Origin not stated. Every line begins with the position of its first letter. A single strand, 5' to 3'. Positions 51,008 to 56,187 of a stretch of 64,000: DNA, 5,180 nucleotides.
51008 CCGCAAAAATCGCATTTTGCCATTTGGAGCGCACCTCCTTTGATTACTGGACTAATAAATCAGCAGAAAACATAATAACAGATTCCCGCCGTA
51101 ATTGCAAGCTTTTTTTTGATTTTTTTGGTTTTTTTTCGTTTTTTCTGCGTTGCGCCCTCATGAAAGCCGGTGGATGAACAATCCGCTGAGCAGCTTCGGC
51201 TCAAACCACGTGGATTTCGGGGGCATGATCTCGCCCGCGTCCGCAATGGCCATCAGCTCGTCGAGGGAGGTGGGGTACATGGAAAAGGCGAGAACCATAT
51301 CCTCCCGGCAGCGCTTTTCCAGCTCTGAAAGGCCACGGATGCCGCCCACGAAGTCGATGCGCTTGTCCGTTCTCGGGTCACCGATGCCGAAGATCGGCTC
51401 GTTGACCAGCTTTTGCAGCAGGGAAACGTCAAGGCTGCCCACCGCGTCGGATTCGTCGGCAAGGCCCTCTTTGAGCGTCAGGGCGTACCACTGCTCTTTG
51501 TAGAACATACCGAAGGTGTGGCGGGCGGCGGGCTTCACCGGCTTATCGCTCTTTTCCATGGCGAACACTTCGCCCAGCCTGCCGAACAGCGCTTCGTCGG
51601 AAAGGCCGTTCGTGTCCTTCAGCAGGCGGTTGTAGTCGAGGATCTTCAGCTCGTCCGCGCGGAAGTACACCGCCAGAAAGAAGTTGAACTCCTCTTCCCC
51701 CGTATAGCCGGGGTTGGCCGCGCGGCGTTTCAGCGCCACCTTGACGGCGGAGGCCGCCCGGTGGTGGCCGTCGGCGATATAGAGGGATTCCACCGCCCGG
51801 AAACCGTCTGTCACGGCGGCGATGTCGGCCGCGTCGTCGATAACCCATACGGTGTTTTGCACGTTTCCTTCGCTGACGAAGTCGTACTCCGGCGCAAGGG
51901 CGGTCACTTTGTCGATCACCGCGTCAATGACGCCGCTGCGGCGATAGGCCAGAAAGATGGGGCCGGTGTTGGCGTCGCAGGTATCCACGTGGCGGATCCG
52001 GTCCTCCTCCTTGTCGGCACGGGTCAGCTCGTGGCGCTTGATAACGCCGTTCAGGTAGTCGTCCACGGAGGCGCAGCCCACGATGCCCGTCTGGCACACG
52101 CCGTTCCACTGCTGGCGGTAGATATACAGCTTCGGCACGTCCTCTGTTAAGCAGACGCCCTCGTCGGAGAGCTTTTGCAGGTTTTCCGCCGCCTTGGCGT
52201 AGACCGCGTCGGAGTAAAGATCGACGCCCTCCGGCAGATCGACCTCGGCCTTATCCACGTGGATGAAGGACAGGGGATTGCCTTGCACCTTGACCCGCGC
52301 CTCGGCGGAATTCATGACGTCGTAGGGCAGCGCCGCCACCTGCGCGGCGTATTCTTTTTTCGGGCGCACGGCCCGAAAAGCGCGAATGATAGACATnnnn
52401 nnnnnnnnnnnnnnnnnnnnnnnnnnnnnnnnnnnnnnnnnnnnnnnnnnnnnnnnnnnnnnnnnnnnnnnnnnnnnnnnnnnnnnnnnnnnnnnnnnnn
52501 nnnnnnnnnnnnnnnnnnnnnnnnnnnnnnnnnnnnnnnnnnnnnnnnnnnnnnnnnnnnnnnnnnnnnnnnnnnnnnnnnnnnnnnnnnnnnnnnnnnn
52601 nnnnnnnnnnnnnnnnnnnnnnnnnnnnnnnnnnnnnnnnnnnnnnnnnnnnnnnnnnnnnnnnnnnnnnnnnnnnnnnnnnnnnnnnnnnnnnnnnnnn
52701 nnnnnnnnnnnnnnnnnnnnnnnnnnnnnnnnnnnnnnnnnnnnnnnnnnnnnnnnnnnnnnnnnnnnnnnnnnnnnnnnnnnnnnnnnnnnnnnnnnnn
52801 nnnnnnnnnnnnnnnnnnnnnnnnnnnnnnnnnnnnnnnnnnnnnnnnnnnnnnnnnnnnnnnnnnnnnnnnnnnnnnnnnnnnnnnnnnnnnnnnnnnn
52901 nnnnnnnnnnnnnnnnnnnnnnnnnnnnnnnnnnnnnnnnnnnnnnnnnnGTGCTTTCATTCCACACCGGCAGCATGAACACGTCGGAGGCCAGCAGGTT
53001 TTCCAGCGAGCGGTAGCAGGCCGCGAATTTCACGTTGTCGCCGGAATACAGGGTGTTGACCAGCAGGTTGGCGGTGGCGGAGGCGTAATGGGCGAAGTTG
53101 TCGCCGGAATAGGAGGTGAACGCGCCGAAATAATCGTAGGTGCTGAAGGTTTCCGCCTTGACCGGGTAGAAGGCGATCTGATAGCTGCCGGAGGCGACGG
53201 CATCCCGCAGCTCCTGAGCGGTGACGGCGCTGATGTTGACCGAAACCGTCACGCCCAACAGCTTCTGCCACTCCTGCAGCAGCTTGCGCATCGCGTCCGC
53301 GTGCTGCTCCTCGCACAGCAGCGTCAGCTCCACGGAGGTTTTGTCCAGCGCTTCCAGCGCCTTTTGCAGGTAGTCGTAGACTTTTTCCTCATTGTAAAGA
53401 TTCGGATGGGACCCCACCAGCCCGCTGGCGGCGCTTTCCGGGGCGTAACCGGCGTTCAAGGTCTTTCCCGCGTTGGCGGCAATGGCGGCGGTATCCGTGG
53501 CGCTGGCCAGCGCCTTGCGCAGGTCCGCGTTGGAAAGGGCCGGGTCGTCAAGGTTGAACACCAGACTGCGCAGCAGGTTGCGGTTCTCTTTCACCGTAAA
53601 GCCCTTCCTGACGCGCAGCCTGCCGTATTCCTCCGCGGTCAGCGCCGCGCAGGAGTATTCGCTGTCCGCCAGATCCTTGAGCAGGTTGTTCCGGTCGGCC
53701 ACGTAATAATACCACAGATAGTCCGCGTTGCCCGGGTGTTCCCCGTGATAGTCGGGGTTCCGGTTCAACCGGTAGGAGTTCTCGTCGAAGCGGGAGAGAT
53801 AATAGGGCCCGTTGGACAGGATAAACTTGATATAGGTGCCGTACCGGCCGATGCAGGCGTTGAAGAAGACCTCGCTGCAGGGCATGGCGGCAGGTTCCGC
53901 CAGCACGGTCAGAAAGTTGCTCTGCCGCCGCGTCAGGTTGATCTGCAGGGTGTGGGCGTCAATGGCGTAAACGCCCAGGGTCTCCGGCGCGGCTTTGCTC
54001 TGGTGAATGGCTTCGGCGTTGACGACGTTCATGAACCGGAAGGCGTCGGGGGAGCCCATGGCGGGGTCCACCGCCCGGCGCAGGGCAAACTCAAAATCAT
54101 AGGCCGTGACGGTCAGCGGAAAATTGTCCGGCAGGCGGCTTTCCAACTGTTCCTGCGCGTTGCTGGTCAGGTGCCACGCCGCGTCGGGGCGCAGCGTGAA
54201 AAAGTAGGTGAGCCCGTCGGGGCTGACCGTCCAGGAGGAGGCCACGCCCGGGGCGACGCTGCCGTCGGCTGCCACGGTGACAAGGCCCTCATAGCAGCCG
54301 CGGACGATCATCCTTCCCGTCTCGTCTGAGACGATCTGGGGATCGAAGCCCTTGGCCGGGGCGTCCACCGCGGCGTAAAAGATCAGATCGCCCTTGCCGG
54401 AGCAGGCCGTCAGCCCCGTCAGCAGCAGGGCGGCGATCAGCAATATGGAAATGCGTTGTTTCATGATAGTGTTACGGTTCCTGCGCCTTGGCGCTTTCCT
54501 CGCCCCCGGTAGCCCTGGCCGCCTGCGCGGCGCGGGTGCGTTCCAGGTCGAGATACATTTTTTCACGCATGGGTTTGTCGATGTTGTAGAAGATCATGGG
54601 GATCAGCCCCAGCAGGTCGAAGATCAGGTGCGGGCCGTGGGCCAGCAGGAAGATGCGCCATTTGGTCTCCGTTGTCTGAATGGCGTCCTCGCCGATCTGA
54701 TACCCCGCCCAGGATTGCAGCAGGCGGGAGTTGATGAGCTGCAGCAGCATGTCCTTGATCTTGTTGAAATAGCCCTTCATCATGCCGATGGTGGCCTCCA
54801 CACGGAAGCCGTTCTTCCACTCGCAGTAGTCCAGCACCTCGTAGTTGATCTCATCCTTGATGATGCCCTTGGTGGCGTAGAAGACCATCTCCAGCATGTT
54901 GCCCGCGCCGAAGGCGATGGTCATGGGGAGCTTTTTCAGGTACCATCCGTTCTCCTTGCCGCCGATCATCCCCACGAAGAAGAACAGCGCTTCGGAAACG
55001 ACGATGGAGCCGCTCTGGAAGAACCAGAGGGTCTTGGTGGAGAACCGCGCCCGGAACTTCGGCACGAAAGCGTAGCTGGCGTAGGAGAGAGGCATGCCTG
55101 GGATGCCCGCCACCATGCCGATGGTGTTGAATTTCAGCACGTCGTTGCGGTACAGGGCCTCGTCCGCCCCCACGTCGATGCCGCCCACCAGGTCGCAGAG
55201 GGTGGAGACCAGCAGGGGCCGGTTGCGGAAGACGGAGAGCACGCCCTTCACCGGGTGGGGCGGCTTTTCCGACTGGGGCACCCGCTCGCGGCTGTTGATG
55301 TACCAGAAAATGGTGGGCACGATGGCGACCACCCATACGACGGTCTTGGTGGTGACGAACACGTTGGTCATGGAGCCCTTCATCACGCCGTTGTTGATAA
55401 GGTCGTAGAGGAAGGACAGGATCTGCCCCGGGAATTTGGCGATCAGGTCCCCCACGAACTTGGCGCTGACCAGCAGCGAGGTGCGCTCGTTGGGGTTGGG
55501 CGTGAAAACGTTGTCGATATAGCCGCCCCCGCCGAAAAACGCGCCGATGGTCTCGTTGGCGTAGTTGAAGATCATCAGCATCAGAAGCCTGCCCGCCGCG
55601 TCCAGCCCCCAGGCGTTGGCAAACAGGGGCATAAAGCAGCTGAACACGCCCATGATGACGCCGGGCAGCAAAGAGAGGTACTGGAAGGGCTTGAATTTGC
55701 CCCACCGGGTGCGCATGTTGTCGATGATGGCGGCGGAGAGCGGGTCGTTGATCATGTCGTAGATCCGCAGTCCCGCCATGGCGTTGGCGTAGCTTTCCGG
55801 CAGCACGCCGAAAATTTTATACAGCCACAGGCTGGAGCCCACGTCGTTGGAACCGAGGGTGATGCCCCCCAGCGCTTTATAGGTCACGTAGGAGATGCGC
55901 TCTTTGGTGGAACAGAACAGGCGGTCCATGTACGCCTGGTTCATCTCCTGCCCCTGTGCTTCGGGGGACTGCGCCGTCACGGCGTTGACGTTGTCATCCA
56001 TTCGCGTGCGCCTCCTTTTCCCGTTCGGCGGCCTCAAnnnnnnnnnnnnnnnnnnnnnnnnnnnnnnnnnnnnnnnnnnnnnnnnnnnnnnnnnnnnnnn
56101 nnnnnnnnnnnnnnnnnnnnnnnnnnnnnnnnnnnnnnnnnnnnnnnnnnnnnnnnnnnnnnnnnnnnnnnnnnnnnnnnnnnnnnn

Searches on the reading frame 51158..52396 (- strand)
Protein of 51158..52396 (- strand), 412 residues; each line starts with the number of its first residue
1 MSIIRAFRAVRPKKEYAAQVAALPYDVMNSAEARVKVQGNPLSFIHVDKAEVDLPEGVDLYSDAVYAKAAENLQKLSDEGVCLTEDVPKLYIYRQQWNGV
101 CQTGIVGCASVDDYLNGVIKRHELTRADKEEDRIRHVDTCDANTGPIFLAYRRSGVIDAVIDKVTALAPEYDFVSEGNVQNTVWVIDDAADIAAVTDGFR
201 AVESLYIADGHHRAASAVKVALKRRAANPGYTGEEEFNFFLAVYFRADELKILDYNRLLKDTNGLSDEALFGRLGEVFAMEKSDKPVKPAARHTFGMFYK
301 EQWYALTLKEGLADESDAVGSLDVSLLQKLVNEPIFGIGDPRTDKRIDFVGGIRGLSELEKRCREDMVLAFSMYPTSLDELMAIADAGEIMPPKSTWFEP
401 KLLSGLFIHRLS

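Call 4: search_protein_families(library=pfam, proteins=[window:51158-52396:-])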
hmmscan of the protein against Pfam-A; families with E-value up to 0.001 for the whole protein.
window:51158-52396:- (412 aa): 1 family
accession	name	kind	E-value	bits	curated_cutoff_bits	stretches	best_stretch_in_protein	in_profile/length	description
PF06245.16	DUF1015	-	2.5e-112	375.5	25.8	1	4-325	1-325/325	Protein of unknown function (DUF1015)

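Call 36: find_homologous_proteins(query=window:51158-52396:-, max_evalue=1e-50)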
Query window:51158-52396:- (412 aa): 8000 proteins with E <= 1e-50 among 8000 candidates; the best 120 are listed.
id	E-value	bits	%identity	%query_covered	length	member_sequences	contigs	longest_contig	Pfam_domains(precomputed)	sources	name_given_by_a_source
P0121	1.0e-274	929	100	100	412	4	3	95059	PF06245.17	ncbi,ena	-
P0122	4.6e-271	917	99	100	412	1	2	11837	PF06245.17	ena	-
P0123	2.3e-270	914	98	100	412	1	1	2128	PF06245.17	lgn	-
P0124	9.6e-270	912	98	100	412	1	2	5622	PF06245.17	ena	-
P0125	2.9e-269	911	98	100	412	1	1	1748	PF06245.17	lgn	-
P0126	1.4e-267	905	97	100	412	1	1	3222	PF06245.17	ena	-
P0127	6.6e-262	886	95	100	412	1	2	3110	PF06245.17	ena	-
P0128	5.8e-255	864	92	100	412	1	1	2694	PF06245.17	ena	-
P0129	9.5e-252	853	90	100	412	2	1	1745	PF06245.17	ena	-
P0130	9.1e-249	843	90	100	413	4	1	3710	PF06245.17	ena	-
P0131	7.6e-248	840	90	100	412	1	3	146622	PF06245.17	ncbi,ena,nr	ncbi:MAG: DUF1015 domain-containing protein [Clostridia bacterium]|nr:DUF1015 domain-containing prot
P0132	3.1e-245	832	89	100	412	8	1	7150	PF06245.17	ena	-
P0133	6.0e-244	827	88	100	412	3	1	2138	PF06245.17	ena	-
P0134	1.2e-237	807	86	100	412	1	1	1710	PF06245.17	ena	-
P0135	1.4e-235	800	86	100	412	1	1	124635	PF06245.17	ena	-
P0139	1.2e-218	744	80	100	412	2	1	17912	PF06245.17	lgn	-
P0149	7.9e-210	715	77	100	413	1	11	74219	PF06245.17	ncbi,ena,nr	ncbi:MAG: DUF1015 domain-containing protein [Clostridia bacterium]|nr:DUF1015 domain-containing prot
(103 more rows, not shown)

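Call 37: find_encoding_contigs(protein=P0131, flank=3000, max_places=2)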
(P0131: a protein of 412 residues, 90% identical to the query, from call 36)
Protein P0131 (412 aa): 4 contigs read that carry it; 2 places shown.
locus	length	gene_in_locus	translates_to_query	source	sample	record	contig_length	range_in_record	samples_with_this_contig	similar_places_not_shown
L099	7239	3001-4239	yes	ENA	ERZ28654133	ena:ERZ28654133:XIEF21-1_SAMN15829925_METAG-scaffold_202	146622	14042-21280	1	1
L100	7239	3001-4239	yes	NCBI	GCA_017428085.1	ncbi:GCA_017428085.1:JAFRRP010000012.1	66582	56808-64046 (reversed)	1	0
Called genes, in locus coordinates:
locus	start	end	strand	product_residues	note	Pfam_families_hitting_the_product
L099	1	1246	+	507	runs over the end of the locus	PF13347:MFS_2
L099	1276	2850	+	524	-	PF00496:SBP_bac_5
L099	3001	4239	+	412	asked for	PF06245:DUF1015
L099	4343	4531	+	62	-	PF00830:Ribosomal_L28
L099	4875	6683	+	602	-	PF13177:DNA_pol3_delta2, PF00004:AAA, PF13401:AAA_22 (faint), PF22608:DNAX_ATPase_lid, PF12169:DNA_pol3_gamma3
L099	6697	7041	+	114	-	PF02575:YbaB_DNA_bd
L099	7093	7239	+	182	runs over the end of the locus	PF21176:RecR_HhH, PF02132:RecR_ZnF (weak), PF01751:Toprim, PF13662:Toprim_4, PF21175:RecR_C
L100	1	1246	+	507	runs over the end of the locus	PF13347:MFS_2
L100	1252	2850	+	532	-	PF00496:SBP_bac_5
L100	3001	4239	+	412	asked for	PF06245:DUF1015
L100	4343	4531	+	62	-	PF00830:Ribosomal_L28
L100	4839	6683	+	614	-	PF05496:RuvB_N (faint), PF13177:DNA_pol3_delta2, PF13401:AAA_22 (faint), PF00004:AAA, PF22608:DNAX_ATPase_lid, PF12169:DNA_pol3_gamma3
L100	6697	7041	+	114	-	PF02575:YbaB_DNA_bd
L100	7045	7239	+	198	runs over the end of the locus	PF21176:RecR_HhH, PF02132:RecR_ZnF (weak), PF01751:Toprim, PF13662:Toprim_4, PF21175:RecR_C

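Call 38: find_encoding_contigs(protein=P0135, flank=3000, max_places=2)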
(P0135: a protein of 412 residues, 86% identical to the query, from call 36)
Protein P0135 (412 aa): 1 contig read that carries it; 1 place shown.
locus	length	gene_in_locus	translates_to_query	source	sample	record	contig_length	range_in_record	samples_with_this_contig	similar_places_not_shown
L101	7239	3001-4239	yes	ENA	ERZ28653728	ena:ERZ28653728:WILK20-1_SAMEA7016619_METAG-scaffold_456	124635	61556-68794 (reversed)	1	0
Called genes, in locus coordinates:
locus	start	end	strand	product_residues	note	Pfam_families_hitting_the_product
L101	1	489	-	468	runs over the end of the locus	PF01120:Alpha_L_fucos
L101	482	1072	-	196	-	-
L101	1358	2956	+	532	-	PF00496:SBP_bac_5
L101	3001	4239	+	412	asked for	PF06245:DUF1015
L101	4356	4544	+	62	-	PF00830:Ribosomal_L28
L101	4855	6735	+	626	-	-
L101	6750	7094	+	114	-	PF02575:YbaB_DNA_bd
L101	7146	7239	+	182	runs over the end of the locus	PF21176:RecR_HhH, PF02132:RecR_ZnF (weak), PF01751:Toprim, PF13662:Toprim_4, PF21175:RecR_C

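Call 39: find_encoding_contigs(protein=P0139, flank=3000, max_places=2)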
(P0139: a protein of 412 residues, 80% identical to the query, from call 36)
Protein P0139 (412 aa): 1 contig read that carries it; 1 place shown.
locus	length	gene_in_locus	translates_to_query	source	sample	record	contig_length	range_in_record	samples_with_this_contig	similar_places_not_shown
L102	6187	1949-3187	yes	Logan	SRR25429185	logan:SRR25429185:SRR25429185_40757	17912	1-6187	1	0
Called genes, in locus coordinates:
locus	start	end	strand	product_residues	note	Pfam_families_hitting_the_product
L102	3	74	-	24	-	?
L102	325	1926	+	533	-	PF00496:SBP_bac_5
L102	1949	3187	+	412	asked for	PF06245:DUF1015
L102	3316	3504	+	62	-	PF00830:Ribosomal_L28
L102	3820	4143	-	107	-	PF05164:ZapA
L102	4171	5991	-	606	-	PF00009:GTP_EFTU, PF01926:MMR_HSR1 (faint), PF03144:GTP_EFTU_D2, PF22042:EF-G_D2, PF00679:EFG_C, PF21018:BipA_C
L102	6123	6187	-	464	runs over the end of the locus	PF01073:3Beta_HSD, PF01370:Epimerase, PF02719:Polysacc_synt_2, PF05368:NmrA, PF13460:NAD_binding_10, PF16363:GDP_Man_Dehyd, PF07993:NAD_binding_4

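Call 40: find_encoding_contigs(protein=P0149, flank=3000, max_places=2)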
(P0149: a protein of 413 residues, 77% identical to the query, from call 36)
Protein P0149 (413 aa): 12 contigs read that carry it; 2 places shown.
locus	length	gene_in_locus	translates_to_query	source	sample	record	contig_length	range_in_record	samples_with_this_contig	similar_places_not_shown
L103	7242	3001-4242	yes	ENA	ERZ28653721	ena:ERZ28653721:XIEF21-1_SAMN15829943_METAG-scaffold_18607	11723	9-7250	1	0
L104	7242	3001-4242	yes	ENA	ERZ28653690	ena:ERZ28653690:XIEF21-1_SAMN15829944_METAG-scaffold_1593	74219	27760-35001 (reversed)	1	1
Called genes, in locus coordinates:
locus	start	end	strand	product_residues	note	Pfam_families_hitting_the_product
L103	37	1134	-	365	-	PF19745:FUT8_N_cat (weak), PF02646:RmuC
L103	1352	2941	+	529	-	PF00496:SBP_bac_5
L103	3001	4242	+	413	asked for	PF06245:DUF1015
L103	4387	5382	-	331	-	-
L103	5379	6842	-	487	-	PF13347:MFS_2, PF07690:MFS_1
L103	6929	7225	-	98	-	-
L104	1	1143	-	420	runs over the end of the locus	PF19745:FUT8_N_cat (weak), PF02646:RmuC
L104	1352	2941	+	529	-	PF00496:SBP_bac_5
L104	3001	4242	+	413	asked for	PF06245:DUF1015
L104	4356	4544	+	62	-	PF00830:Ribosomal_L28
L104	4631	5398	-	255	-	PF05857:TraX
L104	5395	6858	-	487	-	PF13347:MFS_2, PF07690:MFS_1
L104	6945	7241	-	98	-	-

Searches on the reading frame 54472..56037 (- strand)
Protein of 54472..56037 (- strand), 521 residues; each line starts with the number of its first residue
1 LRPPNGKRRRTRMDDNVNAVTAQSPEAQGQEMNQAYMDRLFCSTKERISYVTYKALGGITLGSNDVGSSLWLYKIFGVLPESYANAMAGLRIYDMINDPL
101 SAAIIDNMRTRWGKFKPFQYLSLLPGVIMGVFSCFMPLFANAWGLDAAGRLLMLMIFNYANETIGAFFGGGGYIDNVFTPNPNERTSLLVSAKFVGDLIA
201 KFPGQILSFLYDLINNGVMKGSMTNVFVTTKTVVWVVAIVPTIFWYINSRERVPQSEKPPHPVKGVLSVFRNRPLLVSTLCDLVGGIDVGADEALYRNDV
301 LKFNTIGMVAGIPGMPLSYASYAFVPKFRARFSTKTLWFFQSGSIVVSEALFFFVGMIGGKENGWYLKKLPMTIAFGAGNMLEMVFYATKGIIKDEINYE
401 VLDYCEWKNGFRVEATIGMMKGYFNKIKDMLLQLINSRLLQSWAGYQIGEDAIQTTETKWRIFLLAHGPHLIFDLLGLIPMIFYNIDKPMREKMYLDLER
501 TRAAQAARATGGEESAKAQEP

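Call 85: search_protein_families(library=pfam, proteins=[window:54472-56037:-], max_evalue=0.00001)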
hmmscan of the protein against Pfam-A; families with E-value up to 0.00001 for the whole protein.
window:54472-56037:- (521 aa): 1 family
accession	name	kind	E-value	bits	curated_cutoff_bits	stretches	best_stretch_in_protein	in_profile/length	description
PF13347.12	MFS_2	-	7.8e-31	107.5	27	1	74-488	26-427/427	MFS/sugar transport protein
